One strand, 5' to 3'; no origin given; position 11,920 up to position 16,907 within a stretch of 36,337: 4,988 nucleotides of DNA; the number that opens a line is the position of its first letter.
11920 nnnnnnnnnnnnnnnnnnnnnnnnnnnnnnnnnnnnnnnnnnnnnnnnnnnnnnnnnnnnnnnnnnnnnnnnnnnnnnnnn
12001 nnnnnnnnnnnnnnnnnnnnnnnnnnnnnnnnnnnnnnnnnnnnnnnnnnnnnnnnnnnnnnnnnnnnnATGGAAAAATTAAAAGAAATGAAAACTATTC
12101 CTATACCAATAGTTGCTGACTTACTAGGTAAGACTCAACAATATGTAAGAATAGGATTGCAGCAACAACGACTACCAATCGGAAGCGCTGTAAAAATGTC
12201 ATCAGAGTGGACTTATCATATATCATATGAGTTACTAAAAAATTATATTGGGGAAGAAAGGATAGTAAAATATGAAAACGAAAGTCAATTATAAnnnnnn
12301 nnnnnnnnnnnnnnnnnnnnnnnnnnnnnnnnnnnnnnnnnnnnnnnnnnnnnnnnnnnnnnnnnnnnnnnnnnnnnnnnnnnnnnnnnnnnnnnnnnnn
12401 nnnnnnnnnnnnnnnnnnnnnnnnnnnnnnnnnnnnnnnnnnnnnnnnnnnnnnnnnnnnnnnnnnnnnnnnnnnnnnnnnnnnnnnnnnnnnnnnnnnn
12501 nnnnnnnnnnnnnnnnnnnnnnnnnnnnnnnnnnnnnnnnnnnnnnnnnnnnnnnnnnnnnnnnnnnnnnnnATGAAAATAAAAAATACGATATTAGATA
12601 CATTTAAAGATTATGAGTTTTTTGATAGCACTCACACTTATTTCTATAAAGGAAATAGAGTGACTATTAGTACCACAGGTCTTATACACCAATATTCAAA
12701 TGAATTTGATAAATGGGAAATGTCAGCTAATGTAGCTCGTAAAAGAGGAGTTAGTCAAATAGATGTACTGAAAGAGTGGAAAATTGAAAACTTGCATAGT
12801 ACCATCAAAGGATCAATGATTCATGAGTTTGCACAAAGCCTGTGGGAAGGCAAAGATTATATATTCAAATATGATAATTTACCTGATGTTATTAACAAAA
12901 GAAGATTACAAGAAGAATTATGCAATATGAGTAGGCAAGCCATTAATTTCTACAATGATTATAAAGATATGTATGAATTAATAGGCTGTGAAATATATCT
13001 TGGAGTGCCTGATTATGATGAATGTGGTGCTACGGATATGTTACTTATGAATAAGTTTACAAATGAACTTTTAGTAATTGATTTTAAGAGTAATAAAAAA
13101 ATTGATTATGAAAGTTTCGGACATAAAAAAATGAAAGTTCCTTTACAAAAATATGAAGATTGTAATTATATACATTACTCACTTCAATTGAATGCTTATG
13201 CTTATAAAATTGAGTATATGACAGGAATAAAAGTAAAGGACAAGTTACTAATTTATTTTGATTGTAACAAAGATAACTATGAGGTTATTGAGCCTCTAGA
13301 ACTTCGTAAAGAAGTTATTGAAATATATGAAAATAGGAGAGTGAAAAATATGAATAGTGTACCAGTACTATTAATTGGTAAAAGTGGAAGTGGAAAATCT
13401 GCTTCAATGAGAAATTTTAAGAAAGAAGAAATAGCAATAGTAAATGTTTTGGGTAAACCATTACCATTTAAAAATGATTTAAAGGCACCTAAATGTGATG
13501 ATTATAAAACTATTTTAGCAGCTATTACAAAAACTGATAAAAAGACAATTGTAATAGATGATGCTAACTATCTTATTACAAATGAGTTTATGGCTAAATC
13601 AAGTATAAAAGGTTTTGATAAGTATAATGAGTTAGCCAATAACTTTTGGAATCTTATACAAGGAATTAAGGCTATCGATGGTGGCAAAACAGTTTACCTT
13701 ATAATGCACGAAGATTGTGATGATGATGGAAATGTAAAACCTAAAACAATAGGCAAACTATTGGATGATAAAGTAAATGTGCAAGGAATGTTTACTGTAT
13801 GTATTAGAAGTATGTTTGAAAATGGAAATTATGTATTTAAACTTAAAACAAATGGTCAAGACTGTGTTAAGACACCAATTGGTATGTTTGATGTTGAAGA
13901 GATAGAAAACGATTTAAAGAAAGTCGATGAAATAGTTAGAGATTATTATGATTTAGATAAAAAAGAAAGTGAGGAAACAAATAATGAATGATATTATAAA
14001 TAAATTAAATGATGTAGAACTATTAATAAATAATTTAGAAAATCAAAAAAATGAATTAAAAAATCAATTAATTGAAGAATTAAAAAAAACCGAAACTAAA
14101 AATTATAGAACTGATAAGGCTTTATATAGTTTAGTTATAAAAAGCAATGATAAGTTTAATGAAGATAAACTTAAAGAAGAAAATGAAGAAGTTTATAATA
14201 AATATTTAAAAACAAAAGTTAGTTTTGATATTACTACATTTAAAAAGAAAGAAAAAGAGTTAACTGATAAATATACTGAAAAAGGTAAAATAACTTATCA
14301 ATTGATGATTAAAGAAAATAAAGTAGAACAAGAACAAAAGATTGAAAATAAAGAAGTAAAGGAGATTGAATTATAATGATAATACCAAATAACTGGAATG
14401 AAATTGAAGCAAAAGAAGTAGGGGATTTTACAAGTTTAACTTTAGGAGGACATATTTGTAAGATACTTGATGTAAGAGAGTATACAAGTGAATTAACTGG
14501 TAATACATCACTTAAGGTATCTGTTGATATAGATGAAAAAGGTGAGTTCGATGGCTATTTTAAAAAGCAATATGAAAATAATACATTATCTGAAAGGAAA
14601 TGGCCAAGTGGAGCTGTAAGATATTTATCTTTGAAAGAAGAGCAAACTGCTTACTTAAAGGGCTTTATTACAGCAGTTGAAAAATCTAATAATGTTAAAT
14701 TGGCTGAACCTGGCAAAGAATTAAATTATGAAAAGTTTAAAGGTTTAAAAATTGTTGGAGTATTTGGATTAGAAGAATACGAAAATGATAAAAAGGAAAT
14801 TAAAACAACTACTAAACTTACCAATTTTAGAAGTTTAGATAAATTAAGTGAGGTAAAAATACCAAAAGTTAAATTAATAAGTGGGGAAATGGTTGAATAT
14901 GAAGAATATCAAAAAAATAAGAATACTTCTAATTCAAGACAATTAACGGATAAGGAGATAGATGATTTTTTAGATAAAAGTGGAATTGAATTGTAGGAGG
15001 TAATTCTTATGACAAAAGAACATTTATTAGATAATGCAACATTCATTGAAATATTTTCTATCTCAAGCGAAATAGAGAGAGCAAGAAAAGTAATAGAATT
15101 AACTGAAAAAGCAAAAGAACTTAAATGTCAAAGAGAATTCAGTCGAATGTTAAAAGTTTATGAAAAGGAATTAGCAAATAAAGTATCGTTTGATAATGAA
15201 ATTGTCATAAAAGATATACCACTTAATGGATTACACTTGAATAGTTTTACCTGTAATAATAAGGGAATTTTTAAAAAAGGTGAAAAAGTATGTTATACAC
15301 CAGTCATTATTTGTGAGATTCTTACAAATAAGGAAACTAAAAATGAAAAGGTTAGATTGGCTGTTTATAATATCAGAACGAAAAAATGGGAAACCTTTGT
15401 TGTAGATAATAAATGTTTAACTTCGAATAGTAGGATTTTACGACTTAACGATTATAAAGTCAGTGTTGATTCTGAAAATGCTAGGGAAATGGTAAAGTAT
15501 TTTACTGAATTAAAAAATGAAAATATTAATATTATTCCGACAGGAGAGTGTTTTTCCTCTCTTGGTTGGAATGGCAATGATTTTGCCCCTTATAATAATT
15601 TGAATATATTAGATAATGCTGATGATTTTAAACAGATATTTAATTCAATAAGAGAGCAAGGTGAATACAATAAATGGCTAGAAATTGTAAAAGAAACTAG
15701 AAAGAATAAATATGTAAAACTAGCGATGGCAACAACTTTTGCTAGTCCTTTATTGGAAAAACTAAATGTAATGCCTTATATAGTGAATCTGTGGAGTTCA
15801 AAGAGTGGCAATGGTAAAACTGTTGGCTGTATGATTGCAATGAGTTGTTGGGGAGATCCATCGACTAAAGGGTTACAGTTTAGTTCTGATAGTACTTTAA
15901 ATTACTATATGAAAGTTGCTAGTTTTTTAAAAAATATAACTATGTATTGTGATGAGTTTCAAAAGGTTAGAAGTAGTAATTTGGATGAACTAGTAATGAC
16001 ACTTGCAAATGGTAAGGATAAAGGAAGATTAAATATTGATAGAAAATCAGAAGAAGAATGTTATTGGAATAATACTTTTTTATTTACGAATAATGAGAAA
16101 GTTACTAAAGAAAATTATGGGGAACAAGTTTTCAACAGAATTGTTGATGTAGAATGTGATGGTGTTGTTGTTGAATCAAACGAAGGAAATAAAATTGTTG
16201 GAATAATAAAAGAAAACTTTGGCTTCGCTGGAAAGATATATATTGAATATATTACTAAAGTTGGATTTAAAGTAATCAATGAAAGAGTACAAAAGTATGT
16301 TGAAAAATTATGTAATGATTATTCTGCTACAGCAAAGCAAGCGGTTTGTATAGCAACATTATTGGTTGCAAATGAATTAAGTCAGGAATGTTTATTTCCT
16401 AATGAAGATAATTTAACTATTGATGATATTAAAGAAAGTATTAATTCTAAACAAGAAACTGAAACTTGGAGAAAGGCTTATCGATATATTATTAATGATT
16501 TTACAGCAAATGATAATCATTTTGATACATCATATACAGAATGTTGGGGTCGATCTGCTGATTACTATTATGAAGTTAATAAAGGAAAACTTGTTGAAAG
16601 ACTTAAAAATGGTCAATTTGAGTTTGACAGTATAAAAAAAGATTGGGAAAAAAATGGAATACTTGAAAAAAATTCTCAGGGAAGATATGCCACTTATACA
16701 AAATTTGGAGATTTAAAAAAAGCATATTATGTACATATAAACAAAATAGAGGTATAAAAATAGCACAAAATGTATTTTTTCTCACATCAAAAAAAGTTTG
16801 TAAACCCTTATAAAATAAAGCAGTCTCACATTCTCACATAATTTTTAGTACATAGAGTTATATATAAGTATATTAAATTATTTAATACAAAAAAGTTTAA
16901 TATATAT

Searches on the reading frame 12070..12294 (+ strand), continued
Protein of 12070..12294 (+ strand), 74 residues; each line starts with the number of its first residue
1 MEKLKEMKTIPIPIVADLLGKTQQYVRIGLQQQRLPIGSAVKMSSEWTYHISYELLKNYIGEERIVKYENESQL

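Call 102: find_encoding_contigs(protein=P0247, flank=4000, max_places=4)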
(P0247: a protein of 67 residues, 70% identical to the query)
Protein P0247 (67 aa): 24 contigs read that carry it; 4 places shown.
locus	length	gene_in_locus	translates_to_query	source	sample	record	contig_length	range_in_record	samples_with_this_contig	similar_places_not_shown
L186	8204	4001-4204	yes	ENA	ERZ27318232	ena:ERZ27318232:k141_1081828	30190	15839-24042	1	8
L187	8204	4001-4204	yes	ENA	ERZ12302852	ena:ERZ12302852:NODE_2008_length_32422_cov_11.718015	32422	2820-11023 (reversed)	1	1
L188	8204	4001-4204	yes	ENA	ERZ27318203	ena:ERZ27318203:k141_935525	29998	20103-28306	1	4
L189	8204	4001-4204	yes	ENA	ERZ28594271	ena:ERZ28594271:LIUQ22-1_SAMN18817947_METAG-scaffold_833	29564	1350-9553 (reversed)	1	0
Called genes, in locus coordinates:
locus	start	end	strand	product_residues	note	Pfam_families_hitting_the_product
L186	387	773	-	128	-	-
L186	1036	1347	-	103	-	-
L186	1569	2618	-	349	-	PF00589:Phage_integrase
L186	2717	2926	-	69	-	-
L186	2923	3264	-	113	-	PF06114:Peptidase_M78 (weak)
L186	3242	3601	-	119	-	PF12844:HTH_19 (weak), PF01381:HTH_3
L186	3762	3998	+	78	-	PF05339:DUF739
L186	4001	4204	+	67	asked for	-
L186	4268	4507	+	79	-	-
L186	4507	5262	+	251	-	PF07261:DnaB_2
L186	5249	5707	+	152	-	-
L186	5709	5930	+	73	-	-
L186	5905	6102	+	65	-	-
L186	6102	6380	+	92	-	-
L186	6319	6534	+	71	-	PF14090:HTH_39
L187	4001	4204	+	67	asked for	-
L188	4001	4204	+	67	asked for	-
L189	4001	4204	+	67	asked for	-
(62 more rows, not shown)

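Call 103: find_encoding_contigs(protein=P0241, flank=4000, max_places=4)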
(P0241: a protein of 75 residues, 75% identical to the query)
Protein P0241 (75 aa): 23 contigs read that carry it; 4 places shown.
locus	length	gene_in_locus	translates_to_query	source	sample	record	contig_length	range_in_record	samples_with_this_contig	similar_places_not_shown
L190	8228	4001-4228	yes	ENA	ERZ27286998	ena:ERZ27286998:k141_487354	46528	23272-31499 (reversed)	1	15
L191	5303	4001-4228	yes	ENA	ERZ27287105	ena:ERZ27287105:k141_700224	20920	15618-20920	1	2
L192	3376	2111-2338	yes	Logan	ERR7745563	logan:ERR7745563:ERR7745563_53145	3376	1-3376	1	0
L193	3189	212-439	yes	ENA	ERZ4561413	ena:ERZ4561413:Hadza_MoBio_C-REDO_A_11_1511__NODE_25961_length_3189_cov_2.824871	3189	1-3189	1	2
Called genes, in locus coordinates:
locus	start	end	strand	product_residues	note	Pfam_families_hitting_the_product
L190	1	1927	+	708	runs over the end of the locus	PF02534:T4SS-DNA_transf, PF10412:TrwB_AAD_bind, PF01935:DUF87 (weak), PF12696:TraG-D_C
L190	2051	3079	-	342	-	PF00589:Phage_integrase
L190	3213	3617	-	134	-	PF01381:HTH_3 (weak), PF13443:HTH_26 (weak)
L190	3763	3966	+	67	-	PF12844:HTH_19, PF13560:HTH_31 (weak), PF01381:HTH_3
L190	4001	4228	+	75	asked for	-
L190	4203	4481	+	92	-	-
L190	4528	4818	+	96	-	-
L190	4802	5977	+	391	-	PF00176:SNF2-rel_dom (faint), PF00270:DEAD (faint), PF04851:ResIII (faint), PF00271:Helicase_C (weak)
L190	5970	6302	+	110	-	-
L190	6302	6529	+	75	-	-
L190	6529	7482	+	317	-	PF09588:YqaJ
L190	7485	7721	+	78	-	-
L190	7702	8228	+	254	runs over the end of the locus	PF13479:AAA_24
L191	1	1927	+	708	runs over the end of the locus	PF02534:T4SS-DNA_transf, PF10412:TrwB_AAD_bind, PF01935:DUF87 (weak), PF12696:TraG-D_C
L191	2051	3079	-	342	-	PF00589:Phage_integrase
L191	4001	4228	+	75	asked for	-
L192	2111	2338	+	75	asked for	-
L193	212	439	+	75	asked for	-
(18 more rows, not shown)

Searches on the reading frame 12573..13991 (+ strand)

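Call 31: search_protein_families(library=pfam, proteins=[window:12573-13991:+], max_evalue=0.1)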
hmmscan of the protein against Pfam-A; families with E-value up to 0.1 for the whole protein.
window:12573-13991:+ (472 aa): 7 families
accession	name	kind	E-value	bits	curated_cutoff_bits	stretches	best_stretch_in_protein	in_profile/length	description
PF13479.12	AAA_24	-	1.7e-08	35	27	1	265-415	5-170/195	AAA domain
PF13401.12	AAA_22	-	0.0022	18.8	27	0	265-286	8-29/130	AAA domain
PF12775.13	AAA_7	-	0.015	15.3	25.8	1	261-308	32-78/181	P-loop containing dynein motor region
PF25199.1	nSTAND_NTPase5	-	0.02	15.1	34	1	239-333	19-107/145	Novel STAND NTPase 5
PF05673.19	DUF815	-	0.046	13.3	23.8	1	244-291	35-86/249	Protein of unknown function (DUF815)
PF13191.12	AAA_16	-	0.088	13.7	32.6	0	263-285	25-47/167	AAA ATPase domain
PF02903.20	Alpha-amylase_N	-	0.097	13.3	23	0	373-443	36-106/120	Alpha amylase, N-terminal ig-like domain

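Call 32: search_protein_families(library=phrogs, proteins=[window:12573-13991:+], max_evalue=0.01)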
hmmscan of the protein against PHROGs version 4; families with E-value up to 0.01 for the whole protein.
window:12573-13991:+ (472 aa): 3 families
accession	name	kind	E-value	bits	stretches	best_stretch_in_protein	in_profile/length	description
phrog_2872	-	DNA, RNA and nucleotide metabolism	1.3e-72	244.9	1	262-465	2-217/219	Sak4-like ssDNA annealing protein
phrog_298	-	DNA, RNA and nucleotide metabolism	1.3e-19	71.6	1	11-260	46-258/293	exonuclease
phrog_124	-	DNA, RNA and nucleotide metabolism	8.9e-11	42.8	1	251-468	31-270/382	Sak4-like ssDNA annealing protein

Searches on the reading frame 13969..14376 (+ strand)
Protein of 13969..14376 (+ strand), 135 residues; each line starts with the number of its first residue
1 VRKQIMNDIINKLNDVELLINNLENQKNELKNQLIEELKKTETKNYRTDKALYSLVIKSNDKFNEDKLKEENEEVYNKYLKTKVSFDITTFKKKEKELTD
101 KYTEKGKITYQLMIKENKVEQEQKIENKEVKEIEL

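Call 64: search_protein_families(library=phrogs, proteins=[window:13969-14376:+], max_evalue=0.001)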
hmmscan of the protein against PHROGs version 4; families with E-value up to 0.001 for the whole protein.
window:13969-14376:+ (135 aa): 2 families
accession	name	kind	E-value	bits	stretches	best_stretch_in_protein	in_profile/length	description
phrog_434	-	DNA, RNA and nucleotide metabolism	9.9e-07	29.3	1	6-83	274-356/372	RecE-like recombination exonuclease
phrog_6244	-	unknown function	1e-05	27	1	6-83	17-95/107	-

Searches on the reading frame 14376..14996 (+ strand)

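Call 64: search_protein_families(library=phrogs, proteins=[window:14376-14996:+], max_evalue=0.001)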
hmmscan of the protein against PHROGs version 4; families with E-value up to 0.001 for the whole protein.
window:14376-14996:+ (206 aa): 1 family
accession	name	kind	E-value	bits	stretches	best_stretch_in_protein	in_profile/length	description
phrog_18107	-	unknown function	4.2e-32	112.7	1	3-179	3-177/201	-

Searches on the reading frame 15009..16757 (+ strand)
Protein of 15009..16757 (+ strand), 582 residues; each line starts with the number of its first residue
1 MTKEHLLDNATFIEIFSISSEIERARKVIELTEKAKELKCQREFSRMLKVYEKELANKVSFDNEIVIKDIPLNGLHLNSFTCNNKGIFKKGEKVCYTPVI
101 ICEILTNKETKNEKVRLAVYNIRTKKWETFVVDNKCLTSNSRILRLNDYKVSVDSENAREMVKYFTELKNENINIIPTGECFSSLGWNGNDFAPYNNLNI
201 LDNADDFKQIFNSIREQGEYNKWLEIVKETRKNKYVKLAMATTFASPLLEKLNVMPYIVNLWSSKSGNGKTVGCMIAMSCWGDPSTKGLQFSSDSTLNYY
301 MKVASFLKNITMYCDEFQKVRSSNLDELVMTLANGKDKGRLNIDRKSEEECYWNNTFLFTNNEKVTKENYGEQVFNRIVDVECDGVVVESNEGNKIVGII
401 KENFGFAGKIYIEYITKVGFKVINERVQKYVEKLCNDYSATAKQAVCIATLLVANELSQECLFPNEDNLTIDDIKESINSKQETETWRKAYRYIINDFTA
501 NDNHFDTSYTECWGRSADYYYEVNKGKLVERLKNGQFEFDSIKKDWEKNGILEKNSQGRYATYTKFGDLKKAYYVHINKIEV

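Call 64: search_protein_families(library=phrogs, proteins=[window:15009-16757:+], max_evalue=0.001)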
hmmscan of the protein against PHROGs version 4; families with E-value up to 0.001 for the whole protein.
window:15009-16757:+ (582 aa): 3 families
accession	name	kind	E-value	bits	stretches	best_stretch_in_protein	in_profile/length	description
phrog_8841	-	DNA, RNA and nucleotide metabolism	6.2e-112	376.3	1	6-577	20-614/633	DNA primase/helicase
phrog_25314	-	unknown function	5.8e-21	75.4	1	208-450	567-818/1010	-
phrog_1139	-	DNA, RNA and nucleotide metabolism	2.6e-09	36.6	1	217-479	502-774/895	DNA primase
